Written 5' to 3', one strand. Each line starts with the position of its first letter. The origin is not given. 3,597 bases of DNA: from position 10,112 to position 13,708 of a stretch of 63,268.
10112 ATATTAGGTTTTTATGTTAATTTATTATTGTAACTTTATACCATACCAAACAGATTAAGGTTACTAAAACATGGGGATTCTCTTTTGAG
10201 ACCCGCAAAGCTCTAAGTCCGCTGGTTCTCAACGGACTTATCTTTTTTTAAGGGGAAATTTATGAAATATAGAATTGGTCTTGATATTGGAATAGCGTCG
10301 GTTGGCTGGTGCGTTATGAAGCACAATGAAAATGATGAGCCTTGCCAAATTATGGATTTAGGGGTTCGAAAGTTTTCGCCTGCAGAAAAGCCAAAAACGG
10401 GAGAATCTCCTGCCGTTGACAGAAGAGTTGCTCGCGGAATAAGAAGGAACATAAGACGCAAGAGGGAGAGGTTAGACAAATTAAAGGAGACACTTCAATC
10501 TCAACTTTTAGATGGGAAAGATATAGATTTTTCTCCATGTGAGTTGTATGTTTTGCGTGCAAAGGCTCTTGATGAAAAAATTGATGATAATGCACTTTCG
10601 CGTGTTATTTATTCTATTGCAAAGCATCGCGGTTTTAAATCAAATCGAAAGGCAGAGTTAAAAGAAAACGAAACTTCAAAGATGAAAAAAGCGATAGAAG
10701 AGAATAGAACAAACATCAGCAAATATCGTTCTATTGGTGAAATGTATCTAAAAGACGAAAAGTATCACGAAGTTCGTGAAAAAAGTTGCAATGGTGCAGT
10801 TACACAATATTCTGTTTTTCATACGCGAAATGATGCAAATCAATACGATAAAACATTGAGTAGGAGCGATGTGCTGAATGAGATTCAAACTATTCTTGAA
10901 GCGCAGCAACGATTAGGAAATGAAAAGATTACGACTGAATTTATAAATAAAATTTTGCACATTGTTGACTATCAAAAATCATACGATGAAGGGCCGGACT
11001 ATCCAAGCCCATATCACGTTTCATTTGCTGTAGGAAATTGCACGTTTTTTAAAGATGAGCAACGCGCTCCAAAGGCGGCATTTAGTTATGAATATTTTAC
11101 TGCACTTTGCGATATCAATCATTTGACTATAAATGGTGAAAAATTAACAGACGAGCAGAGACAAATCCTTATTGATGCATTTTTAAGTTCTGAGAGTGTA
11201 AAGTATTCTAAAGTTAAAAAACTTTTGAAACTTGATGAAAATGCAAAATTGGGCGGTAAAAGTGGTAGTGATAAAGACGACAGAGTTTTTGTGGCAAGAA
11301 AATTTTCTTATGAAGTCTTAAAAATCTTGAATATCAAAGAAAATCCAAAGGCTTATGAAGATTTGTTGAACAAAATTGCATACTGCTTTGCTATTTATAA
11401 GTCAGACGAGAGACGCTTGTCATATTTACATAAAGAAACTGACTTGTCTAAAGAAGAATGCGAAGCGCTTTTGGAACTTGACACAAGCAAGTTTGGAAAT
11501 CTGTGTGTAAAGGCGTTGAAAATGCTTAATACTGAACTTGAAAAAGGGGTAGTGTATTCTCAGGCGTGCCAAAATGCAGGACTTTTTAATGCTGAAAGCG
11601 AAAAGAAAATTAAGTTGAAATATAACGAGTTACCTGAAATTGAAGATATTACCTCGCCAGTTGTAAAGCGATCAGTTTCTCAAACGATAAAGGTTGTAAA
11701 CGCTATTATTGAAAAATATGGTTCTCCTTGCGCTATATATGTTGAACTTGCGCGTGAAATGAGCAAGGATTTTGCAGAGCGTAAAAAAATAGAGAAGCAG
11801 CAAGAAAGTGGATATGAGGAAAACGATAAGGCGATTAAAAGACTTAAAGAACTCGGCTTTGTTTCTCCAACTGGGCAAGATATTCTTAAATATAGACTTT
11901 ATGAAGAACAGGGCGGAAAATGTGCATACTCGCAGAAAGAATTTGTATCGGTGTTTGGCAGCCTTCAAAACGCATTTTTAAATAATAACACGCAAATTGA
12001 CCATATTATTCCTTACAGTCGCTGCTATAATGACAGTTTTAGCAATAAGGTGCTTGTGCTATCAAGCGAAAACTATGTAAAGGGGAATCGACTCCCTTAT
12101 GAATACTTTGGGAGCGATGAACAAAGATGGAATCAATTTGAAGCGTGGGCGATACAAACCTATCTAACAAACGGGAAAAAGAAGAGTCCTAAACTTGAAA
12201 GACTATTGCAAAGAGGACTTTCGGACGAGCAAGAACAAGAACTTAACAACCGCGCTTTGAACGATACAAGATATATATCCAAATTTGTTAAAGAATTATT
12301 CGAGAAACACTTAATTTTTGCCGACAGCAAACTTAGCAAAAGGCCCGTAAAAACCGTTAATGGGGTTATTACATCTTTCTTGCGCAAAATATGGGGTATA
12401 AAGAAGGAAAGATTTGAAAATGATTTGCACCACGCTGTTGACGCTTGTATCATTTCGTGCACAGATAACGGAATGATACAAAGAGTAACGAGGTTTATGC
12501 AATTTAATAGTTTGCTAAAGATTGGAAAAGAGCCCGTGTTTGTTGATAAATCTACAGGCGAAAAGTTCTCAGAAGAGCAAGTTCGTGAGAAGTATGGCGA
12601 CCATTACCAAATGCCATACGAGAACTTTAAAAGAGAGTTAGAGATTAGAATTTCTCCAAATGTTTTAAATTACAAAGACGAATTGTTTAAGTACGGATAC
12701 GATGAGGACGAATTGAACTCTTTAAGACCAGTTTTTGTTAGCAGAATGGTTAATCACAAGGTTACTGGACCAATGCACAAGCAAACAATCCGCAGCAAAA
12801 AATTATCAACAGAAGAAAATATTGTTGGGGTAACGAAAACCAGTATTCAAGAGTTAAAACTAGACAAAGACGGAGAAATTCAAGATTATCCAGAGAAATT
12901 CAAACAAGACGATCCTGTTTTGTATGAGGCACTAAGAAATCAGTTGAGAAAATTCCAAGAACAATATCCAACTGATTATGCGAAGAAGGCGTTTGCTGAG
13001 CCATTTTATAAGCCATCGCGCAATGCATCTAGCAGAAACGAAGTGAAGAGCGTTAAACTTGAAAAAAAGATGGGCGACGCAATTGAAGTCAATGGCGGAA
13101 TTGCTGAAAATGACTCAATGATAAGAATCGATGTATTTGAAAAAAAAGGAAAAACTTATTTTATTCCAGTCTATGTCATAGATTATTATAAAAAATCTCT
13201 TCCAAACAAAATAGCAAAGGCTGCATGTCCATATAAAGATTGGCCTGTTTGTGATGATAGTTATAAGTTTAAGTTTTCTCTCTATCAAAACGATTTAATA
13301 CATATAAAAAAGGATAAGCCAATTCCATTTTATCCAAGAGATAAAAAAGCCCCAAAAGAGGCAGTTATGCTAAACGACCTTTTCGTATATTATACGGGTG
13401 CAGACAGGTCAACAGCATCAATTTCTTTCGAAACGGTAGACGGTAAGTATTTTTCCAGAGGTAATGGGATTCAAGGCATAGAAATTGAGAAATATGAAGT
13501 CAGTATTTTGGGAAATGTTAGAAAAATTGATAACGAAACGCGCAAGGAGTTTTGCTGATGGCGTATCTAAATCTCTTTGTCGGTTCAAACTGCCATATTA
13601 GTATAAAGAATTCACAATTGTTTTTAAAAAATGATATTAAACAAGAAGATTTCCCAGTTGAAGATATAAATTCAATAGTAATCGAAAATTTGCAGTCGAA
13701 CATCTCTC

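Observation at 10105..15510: Complete, compact type II-C CRISPR-Cas9 locus with an uncharacterised 1098-aa Cas9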

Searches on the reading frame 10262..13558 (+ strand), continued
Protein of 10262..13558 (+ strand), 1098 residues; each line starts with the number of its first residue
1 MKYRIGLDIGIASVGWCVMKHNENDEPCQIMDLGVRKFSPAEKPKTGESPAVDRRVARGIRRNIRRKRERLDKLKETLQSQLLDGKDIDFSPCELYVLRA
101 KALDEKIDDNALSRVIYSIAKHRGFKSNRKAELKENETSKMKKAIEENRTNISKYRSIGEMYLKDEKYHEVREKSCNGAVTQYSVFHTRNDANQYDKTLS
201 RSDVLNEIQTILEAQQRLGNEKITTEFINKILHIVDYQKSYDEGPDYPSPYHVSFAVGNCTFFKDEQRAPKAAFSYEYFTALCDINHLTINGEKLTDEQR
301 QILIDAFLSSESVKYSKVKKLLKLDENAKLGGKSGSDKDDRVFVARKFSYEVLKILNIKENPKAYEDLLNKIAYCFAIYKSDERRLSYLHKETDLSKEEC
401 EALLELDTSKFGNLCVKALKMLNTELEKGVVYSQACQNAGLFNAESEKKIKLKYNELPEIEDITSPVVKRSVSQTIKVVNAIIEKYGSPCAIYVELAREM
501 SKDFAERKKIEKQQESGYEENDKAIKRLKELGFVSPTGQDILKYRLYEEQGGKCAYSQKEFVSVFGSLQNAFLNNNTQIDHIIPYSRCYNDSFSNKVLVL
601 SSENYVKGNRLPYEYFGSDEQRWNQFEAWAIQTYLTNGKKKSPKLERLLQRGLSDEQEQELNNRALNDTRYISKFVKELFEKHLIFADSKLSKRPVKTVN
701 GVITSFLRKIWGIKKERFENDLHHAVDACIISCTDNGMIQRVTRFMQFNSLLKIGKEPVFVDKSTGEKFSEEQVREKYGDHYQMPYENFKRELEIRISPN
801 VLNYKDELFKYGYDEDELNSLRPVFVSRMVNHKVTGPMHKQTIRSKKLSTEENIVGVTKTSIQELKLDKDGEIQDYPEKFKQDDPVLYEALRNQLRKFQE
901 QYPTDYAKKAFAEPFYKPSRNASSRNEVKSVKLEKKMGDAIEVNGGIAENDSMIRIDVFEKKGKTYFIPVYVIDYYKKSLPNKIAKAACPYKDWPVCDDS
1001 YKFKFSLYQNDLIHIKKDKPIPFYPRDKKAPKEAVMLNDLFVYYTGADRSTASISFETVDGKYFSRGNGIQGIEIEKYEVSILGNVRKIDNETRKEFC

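Call 28: find_encoding_contigs(protein=P0001, flank=10000, max_places=4)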
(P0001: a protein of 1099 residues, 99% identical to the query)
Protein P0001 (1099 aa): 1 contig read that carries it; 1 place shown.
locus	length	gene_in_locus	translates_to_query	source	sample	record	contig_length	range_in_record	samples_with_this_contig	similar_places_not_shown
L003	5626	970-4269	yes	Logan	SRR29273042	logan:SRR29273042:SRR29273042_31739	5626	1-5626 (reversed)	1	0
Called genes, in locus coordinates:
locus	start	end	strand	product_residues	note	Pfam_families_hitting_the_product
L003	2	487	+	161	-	?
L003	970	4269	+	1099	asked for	PF18470:Cas9_a (weak), PF13395:HNH_4, PF18541:RuvC_III, PF22702:Cas9_RuvC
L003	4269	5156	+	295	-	PF01867:Cas_Cas1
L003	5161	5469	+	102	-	PF09827:CRISPR_Cas2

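Call 29: find_encoding_contigs(protein=P0002, flank=6000, max_places=3)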
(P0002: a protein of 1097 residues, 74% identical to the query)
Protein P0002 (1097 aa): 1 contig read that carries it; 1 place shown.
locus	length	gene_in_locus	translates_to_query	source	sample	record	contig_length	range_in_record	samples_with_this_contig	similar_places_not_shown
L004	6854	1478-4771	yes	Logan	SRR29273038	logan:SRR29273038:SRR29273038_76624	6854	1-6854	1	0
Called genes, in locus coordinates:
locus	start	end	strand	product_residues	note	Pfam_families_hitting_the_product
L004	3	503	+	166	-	?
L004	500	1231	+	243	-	PF02660:G3P_acyltransf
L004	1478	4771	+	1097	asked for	PF13395:HNH_4, PF18541:RuvC_III, PF22702:Cas9_RuvC (weak)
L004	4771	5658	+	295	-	PF01867:Cas_Cas1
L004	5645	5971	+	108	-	PF09827:CRISPR_Cas2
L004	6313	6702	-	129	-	-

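Call 30: find_encoding_contigs(protein=P0005, flank=6000, max_places=3)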
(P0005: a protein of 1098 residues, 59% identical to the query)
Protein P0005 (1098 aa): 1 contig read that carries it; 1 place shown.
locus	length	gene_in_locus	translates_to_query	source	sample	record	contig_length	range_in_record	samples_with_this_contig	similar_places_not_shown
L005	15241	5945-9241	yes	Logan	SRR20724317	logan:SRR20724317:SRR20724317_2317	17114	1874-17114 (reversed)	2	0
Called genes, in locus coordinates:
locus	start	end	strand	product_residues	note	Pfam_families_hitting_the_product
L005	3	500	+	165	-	?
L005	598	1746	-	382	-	PF07454:SpoIIP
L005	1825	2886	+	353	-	PF00814:TsaD, PF22521:HypF_C_2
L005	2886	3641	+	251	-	PF04973:NMN_transporter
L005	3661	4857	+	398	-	PF01136:Peptidase_U32, PF16325:Peptidase_U32_C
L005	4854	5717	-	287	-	-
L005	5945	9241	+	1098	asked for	PF13395:HNH_4, PF18541:RuvC_III, PF22702:Cas9_RuvC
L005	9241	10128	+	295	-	PF01867:Cas_Cas1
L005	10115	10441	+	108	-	PF09827:CRISPR_Cas2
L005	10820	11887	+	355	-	PF01628:HrcA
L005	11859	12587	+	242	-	PF01025:GrpE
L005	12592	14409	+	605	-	PF00012:HSP70, PF06723:MreB_Mbl, PF00012:HSP70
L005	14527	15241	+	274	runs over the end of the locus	PF03747:ADP_ribosyl_GH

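Call 31: find_encoding_contigs(protein=P0006, flank=5000, max_places=2)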
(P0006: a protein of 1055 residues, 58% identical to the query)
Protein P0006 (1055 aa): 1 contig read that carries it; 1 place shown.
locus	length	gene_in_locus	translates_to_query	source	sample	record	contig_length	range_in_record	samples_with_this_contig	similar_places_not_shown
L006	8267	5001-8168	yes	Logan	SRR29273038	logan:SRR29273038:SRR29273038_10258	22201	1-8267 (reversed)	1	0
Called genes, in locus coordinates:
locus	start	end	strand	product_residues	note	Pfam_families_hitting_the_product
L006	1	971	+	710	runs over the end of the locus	PF03235:GmrSD_N, PF07510:GmrSD_C (weak)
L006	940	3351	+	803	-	PF03235:GmrSD_N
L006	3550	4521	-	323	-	PF02275:CBAH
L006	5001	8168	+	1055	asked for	PF18470:Cas9_a, PF13395:HNH_4, PF18541:RuvC_III, PF22702:Cas9_RuvC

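Call 32: find_encoding_contigs(protein=P0011, flank=5000, max_places=2)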
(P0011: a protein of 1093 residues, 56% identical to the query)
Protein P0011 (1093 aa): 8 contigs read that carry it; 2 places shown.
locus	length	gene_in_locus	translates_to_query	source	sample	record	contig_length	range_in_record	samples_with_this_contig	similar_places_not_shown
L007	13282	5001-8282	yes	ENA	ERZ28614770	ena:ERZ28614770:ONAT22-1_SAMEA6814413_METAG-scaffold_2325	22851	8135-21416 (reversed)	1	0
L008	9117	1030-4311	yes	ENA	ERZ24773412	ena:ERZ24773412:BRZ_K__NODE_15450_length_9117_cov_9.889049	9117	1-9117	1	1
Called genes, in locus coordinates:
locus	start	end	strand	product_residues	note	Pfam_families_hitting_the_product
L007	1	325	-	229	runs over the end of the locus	PF10053:DUF2290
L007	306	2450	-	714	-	PF00580:UvrD-helicase (faint), PF13245:AAA_19 (faint), PF13538:UvrD_C_2 (weak)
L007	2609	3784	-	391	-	PF13304:AAA_21, PF13175:AAA_15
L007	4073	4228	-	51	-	-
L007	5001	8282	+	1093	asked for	PF18470:Cas9_a (weak), PF13395:HNH_4, PF18541:RuvC_III (weak), PF22702:Cas9_RuvC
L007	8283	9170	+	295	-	PF01867:Cas_Cas1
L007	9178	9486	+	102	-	PF09827:CRISPR_Cas2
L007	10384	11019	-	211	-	PF13857:Ank_5 (faint), PF00023:Ank (faint), PF12796:Ank_2, PF13606:Ank_3 (faint), PF13637:Ank_4 (faint)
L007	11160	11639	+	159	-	-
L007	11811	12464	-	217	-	-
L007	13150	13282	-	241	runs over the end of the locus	PF08032:SpoU_sub_bind, PF00588:SpoU_methylase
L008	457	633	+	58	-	-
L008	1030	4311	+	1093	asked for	PF18470:Cas9_a (weak), PF13395:HNH_4, PF18541:RuvC_III (weak), PF22702:Cas9_RuvC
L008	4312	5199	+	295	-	PF01867:Cas_Cas1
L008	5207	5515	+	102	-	PF09827:CRISPR_Cas2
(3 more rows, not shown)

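Call 33: find_encoding_contigs(protein=P0013, flank=5000, max_places=2)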
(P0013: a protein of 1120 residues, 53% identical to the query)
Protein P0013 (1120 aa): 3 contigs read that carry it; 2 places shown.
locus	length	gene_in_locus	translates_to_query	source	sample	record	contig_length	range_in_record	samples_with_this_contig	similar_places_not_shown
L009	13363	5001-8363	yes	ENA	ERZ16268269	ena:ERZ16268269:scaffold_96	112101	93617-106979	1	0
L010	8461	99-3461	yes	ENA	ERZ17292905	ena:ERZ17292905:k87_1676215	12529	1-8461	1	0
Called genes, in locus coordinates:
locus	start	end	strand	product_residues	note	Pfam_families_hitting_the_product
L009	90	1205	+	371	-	-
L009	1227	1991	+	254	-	PF04055:Radical_SAM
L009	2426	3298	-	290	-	PF02645:DegV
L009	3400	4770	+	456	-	-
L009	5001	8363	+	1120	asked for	PF18470:Cas9_a, PF13395:HNH_4, PF18541:RuvC_III, PF22702:Cas9_RuvC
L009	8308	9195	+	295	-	PF01867:Cas_Cas1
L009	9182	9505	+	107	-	PF09827:CRISPR_Cas2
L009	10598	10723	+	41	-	-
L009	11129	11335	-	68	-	-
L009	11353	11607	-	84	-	-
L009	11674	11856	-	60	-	-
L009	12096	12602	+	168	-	PF02245:Pur_DNA_glyco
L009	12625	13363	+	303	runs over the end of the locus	PF01156:IU_nuc_hydro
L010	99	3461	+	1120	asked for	PF18470:Cas9_a, PF13395:HNH_4, PF18541:RuvC_III, PF22702:Cas9_RuvC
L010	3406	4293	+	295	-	PF01867:Cas_Cas1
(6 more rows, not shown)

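Call 34: find_encoding_contigs(protein=P0015, flank=5000, max_places=2)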
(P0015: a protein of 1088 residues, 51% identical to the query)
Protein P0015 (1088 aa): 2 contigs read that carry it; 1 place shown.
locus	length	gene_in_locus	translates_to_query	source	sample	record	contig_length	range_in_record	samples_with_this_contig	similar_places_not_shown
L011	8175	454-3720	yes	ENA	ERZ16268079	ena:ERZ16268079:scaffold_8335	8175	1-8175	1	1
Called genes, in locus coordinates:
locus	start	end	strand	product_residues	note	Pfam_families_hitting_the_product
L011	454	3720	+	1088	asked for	PF18470:Cas9_a, PF13395:HNH_4, PF18541:RuvC_III, PF22702:Cas9_RuvC (weak)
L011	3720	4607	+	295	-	PF01867:Cas_Cas1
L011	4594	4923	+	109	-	PF09827:CRISPR_Cas2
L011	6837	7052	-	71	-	-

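Call 66: search_protein_families(library=padloc, proteins=[window:10262-13558:+], max_evalue=0.001)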
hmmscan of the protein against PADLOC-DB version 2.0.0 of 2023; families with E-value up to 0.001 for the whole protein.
window:10262-13558:+ (1098 aa): 5 families
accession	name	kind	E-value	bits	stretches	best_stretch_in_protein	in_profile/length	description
PDLC01460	Cas9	-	2.7e-159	530.2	1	2-1086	2-889/901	"CAS-II-A,CAS-II-B,CAS-II-C; effector__SPE"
PDLC01256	Cas9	-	1.9e-149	497.7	1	2-791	1-710/711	"CAS-II-A,CAS-II-B,CAS-II-C; effector__SPE"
PDLC00973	Cas9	-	7.3e-137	456.1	1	2-749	1-796/830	CRISPR subtype II RNA-guided endonuclease Cas9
PDLC00975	Cas9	-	3.4e-123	411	1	1-1019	3-1050/1120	Cas9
PDLC01580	Cas9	-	2.4e-41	139.9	2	261-736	518-987/1329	"CAS-II-A,CAS-II-B,CAS-II-C; effector__SPE"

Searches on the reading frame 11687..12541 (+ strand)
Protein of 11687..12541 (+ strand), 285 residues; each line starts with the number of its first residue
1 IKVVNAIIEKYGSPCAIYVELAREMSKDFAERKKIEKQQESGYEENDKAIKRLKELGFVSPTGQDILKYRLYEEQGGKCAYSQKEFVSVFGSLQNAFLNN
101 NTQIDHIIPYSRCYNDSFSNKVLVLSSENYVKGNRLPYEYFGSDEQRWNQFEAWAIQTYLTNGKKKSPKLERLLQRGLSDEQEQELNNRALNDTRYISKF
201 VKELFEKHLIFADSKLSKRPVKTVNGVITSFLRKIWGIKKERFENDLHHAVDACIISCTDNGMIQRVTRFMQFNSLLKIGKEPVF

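Call 36: search_solved_structures(query=window:11687-12541:+, max_evalue=1e-10, show_alignments=5)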
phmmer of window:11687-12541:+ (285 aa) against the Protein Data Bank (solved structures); distinct sequences matched with E-value up to 1e-10: 39.
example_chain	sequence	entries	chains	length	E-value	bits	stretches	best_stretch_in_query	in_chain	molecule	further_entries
9ar4_A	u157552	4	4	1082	3e-75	256.3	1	2-273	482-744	CRISPR-associated endonuclease Cas9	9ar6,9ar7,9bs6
8uza_A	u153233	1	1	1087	3.8e-71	242.9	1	2-274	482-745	CRISPR-associated endonuclease Cas9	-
8jtj_A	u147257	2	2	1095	3.8e-71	242.8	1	2-274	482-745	CRISPR-associated endonuclease Cas9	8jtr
8uzb_A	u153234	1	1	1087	4e-71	242.8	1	2-274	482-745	CRISPR-associated endonuclease Cas9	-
8ja0_A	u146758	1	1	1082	8.1e-60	205.7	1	2-276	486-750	CRISPR-associated endonuclease Cas9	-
6kc8_A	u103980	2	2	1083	8.2e-60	205.7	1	2-276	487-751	CRISPR-associated endonuclease Cas9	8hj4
6jdq_A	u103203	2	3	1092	8.3e-60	205.7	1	2-276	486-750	CRISPR-associated endonuclease Cas9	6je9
6je3_A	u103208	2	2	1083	1.1e-59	205.2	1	2-276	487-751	CRISPR-associated endonuclease Cas9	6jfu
6je4_A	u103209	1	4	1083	1.9e-58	201.2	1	2-276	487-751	CRISPR-associated endonuclease Cas9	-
6jdv_A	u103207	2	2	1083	1.9e-58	201.2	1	2-276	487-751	CRISPR-associated endonuclease Cas9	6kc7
8hnt_A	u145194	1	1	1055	2.3e-53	184.5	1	2-274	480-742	CRISPR-associated endonuclease Cas9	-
8hnw_A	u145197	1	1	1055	5.5e-52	180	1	2-274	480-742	CRISPR-associated endonuclease Cas9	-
8hnv_A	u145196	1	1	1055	5.5e-52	180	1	2-274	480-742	CRISPR-associated endonuclease Cas9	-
21dz_A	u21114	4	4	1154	3.6e-51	177.3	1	1-274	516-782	CRISPR-associated endonuclease Cas9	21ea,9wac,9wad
8zcy_A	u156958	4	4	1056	8.1e-35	123.7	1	1-260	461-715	CRISPR-associated endonuclease Cas9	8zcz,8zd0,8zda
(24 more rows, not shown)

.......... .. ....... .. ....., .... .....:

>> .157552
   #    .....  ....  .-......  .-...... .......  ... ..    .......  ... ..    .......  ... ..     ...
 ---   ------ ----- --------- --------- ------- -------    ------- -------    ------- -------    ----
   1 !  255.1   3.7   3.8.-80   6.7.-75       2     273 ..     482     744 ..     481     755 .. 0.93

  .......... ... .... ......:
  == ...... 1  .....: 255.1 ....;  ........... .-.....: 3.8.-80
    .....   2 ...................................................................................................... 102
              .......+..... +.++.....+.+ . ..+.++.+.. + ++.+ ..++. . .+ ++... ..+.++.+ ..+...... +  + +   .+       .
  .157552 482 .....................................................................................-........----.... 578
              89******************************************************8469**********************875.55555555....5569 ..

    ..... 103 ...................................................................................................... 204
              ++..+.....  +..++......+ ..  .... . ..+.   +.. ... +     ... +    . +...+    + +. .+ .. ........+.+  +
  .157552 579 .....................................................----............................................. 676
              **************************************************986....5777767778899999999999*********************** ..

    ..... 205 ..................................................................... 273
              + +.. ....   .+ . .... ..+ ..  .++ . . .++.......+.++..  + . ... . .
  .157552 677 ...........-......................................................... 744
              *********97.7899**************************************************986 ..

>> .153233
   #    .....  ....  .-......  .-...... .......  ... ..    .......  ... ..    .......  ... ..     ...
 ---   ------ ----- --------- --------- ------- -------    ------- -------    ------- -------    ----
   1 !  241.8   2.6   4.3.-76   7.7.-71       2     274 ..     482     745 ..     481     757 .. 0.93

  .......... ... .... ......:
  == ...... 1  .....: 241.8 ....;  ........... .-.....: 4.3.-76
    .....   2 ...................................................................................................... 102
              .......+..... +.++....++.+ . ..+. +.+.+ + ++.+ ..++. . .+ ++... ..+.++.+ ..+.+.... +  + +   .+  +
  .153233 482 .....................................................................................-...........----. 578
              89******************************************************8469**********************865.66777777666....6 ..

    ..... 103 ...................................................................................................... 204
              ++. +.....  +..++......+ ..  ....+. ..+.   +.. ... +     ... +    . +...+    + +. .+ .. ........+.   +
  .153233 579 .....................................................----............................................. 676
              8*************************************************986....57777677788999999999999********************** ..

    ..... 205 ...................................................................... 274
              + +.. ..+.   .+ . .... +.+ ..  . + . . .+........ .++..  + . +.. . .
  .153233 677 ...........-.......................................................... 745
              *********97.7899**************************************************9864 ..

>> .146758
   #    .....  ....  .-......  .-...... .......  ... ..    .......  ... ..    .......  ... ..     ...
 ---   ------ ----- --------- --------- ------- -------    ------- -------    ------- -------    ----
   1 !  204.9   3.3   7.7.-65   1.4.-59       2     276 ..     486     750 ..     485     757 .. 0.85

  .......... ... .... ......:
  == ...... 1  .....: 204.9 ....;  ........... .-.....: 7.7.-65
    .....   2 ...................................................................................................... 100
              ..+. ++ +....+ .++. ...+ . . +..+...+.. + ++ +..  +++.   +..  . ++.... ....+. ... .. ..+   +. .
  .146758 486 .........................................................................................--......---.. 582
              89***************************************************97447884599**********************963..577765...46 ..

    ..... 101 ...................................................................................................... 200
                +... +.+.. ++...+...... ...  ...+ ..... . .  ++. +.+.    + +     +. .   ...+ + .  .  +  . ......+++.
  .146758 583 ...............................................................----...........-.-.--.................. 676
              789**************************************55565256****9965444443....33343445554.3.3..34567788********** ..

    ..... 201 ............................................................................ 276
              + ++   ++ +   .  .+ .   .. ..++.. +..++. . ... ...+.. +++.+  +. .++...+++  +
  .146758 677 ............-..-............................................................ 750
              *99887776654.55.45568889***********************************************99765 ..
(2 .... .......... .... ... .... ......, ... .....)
